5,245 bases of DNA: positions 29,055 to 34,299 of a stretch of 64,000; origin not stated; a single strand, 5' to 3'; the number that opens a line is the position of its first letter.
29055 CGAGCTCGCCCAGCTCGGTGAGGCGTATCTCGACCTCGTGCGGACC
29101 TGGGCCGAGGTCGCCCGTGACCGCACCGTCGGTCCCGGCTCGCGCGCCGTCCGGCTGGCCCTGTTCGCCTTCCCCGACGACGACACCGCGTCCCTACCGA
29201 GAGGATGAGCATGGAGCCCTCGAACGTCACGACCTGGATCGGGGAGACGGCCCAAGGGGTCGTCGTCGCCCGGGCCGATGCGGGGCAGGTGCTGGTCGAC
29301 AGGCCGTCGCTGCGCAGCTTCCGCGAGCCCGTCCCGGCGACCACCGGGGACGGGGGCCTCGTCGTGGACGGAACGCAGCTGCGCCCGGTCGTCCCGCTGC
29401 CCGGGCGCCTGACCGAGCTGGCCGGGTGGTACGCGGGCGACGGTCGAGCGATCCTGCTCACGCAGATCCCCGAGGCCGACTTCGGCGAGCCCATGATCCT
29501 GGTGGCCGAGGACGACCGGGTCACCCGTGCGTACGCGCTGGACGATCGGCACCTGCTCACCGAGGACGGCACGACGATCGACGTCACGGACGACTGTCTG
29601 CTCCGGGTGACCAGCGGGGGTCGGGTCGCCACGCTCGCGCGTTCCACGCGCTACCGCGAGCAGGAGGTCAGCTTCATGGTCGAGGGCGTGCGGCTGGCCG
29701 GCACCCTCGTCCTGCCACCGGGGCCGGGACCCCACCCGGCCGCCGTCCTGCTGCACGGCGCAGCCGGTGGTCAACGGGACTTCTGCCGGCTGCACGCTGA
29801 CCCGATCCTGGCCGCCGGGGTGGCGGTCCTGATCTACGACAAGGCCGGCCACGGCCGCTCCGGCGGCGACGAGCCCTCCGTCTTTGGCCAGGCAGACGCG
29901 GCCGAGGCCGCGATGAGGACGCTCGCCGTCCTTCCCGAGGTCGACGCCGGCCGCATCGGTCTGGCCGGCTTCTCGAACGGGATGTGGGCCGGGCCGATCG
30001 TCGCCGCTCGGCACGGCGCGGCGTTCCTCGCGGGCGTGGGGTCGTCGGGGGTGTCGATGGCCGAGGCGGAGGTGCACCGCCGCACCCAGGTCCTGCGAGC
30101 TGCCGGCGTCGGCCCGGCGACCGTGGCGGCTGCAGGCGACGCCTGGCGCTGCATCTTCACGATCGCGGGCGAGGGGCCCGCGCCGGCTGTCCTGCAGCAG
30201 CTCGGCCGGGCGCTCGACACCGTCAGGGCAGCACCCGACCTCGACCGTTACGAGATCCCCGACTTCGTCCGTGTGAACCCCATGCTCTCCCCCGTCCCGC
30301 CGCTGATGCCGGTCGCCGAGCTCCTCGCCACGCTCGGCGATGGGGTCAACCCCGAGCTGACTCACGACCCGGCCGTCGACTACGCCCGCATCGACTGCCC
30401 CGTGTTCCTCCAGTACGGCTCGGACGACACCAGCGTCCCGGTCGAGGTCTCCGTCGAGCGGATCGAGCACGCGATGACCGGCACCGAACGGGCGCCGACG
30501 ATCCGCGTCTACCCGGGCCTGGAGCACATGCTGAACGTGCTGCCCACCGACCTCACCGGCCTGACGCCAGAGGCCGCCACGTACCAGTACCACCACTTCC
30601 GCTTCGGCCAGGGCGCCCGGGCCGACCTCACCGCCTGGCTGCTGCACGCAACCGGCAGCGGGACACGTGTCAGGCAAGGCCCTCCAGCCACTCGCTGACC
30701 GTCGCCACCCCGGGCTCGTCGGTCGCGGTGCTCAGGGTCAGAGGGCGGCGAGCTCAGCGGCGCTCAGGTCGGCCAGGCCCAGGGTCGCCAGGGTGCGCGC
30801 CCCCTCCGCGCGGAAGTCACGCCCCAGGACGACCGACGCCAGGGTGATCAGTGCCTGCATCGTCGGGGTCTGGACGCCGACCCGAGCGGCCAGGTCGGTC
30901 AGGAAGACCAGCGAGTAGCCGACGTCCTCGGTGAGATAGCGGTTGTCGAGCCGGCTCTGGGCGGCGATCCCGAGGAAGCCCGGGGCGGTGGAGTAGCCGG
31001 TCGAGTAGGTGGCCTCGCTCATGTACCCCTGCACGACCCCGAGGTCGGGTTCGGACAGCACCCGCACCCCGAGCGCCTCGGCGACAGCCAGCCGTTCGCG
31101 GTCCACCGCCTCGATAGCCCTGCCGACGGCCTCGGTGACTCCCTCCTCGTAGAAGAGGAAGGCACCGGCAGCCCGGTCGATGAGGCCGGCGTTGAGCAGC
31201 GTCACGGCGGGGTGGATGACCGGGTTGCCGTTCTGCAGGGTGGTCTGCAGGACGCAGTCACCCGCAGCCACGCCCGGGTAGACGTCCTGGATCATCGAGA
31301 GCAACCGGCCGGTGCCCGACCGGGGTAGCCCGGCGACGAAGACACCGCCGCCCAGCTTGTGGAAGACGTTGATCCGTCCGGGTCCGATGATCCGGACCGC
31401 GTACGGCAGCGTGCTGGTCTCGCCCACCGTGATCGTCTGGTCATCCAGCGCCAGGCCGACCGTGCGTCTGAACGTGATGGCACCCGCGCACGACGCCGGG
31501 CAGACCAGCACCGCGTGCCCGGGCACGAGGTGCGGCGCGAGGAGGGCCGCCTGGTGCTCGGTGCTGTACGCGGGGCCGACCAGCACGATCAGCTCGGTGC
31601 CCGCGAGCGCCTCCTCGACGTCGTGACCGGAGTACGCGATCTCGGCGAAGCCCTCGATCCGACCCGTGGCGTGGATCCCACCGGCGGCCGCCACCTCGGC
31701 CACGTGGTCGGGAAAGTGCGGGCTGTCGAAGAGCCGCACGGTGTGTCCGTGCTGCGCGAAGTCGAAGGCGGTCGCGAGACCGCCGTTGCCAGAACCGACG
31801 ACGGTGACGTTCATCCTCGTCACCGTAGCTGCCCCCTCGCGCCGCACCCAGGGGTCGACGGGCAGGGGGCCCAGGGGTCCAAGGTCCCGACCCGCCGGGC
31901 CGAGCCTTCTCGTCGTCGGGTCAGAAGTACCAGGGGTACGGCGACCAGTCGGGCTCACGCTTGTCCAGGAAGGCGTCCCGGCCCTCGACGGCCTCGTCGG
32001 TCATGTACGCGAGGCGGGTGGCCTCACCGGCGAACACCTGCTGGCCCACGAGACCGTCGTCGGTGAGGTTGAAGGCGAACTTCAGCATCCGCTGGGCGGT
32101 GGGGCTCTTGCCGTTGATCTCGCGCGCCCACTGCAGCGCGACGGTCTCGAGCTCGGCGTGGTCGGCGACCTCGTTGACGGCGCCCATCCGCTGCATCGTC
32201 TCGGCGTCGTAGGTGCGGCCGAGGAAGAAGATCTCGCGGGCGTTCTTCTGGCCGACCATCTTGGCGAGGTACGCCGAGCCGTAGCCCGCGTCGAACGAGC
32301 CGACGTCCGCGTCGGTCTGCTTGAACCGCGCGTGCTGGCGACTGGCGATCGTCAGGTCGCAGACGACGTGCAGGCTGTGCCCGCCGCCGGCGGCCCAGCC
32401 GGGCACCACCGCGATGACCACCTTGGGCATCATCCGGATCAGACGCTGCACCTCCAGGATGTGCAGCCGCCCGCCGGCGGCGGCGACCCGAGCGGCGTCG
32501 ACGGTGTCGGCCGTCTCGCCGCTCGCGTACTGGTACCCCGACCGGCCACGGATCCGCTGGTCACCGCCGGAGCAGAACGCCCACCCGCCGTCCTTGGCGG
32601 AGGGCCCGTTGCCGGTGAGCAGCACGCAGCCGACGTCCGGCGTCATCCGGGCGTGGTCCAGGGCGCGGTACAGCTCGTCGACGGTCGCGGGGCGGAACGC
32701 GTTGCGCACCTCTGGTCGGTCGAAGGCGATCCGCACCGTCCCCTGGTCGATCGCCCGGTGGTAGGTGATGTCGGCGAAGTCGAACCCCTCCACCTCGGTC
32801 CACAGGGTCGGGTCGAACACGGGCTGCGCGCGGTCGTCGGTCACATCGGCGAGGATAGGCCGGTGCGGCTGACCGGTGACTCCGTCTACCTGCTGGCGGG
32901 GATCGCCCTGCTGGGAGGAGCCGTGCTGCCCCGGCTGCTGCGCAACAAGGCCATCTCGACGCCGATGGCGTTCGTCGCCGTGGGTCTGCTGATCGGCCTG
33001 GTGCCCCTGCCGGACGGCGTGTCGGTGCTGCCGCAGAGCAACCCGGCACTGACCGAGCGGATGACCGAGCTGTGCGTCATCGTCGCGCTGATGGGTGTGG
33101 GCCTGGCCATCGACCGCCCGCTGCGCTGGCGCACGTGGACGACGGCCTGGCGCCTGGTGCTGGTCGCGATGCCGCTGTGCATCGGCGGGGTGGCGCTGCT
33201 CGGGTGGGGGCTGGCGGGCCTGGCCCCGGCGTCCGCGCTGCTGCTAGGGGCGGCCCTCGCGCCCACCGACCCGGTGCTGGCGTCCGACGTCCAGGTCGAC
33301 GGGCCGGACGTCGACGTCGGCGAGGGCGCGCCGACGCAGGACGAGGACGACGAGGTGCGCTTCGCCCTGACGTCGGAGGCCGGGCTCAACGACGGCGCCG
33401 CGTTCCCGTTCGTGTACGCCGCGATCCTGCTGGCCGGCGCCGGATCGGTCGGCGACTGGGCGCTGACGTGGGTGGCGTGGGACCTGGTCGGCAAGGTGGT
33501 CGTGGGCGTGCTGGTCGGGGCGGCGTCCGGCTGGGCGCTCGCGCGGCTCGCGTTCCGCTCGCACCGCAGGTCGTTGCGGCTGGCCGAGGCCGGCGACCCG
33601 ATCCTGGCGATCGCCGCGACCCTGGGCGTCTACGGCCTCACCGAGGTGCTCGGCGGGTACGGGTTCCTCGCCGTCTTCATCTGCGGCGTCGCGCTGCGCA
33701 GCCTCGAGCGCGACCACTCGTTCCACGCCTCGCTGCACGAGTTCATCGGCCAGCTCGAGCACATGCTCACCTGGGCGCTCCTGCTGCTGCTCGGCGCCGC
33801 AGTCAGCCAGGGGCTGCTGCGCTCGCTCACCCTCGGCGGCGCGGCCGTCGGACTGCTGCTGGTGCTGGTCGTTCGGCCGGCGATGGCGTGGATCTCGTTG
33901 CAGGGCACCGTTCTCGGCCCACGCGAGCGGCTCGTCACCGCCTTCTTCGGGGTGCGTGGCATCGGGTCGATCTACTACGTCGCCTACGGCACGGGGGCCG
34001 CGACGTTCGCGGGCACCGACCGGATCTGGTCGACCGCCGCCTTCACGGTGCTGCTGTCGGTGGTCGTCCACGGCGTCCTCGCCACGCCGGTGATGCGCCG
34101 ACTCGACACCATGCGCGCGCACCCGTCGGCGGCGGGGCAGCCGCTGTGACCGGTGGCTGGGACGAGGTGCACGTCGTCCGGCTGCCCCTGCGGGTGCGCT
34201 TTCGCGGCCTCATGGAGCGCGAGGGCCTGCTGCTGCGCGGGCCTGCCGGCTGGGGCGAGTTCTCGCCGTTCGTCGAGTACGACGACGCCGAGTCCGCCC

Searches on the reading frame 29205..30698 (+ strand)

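Call 6: search_protein_families(library=pfam, proteins=[window:29205-30698:+])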
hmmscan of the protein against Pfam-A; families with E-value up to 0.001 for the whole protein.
window:29205-30698:+ (497 aa): 5 families
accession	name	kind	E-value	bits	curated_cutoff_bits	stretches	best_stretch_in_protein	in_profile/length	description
PF01738.24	DLH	-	1.7e-07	31.5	21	0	390-442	136-187/217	Dienelactone hydrolase family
PF12146.15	Hydrolase_4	-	7.9e-07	29.1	27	0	178-222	5-48/239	Serine aminopeptidase, S33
PF02129.25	Peptidase_S15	-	2.5e-05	24.5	23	1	160-305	1-151/262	X-Pro dipeptidyl-peptidase (S15 family)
PF06500.17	FrsA-like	-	0.00021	20.7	22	1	145-259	161-275/414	Esterase FrsA-like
PF08840.17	BAAT_C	-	0.00099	19.7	20.9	0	385-444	101-161/210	BAAT / Acyl-CoA thioester hydrolase C terminal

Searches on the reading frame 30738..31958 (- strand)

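Call 6: search_protein_families(library=pfam, proteins=[window:30738-31958:-])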
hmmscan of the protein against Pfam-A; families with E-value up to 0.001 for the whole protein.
window:30738-31958:- (406 aa): 3 families
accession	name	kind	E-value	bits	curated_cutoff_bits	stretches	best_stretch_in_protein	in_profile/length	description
PF02317.23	Octopine_DH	-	6e-39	133.9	30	1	236-377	5-149/150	NAD/NADP octopine/nopaline dehydrogenase, alpha-helical domain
PF01210.29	NAD_Gly3P_dh_N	-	0.00051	20.5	23.1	0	50-151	1-100/158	NAD-dependent glycerol-3-phosphate dehydrogenase N-terminus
PF01266.30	DAO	-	0.00065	19.8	27.9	0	51-109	2-65/353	FAD dependent oxidoreductase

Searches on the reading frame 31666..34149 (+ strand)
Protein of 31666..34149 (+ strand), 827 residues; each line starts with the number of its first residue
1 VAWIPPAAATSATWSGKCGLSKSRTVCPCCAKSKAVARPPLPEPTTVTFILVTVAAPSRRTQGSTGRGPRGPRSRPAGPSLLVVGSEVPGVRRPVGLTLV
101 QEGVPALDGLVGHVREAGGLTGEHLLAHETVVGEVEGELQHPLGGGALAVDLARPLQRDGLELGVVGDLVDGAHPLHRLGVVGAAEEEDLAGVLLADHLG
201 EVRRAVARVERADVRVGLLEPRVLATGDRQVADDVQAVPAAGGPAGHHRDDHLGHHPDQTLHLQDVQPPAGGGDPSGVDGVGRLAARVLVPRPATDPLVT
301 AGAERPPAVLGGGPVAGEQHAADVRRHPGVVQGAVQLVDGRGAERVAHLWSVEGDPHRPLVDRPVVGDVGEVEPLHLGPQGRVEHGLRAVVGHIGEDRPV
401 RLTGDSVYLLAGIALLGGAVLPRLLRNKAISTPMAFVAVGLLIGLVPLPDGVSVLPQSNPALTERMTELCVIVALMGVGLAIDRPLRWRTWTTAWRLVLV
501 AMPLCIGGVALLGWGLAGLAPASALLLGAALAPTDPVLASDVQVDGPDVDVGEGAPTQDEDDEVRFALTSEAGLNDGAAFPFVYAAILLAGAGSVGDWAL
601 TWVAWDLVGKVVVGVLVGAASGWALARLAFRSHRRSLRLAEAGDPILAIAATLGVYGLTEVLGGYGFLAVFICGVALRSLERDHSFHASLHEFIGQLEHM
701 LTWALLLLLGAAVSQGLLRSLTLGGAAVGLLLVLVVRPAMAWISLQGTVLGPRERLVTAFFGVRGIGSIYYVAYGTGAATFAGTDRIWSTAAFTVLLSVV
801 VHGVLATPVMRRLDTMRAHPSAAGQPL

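Call 6: search_protein_families(library=pfam, proteins=[window:31666-34149:+])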
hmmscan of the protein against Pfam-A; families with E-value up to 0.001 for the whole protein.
window:31666-34149:+ (827 aa): 1 family
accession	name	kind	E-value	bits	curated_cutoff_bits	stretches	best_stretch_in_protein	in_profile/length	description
PF00999.27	Na_H_Exchanger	-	2.6e-32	112.6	26.2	1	413-811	3-374/375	Sodium/hydrogen exchanger, transmembrane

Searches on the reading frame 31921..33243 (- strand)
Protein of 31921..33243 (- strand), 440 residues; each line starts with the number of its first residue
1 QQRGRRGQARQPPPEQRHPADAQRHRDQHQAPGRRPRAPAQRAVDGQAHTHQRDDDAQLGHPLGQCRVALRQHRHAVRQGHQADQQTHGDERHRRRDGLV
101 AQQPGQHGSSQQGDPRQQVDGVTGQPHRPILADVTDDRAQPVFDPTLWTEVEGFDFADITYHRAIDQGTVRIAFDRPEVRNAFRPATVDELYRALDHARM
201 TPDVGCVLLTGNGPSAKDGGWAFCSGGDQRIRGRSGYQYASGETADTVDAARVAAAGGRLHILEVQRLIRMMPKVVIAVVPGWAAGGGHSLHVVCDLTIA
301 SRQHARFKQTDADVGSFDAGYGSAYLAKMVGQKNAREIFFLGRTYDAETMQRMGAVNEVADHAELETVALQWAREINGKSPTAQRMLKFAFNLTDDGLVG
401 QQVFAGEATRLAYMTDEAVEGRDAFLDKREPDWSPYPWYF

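Call 6: search_protein_families(library=pfam, proteins=[window:31921-33243:-])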
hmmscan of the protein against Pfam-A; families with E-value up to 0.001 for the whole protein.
window:31921-33243:- (440 aa): 2 families
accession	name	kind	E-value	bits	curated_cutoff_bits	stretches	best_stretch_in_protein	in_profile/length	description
PF00378.25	ECH_1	-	1.9e-49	168.7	27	1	166-434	3-249/251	Enoyl-CoA hydratase/isomerase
PF16113.10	ECH_2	-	9.5e-13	48.8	27.2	1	171-370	3-182/335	Enoyl-CoA hydratase/isomerase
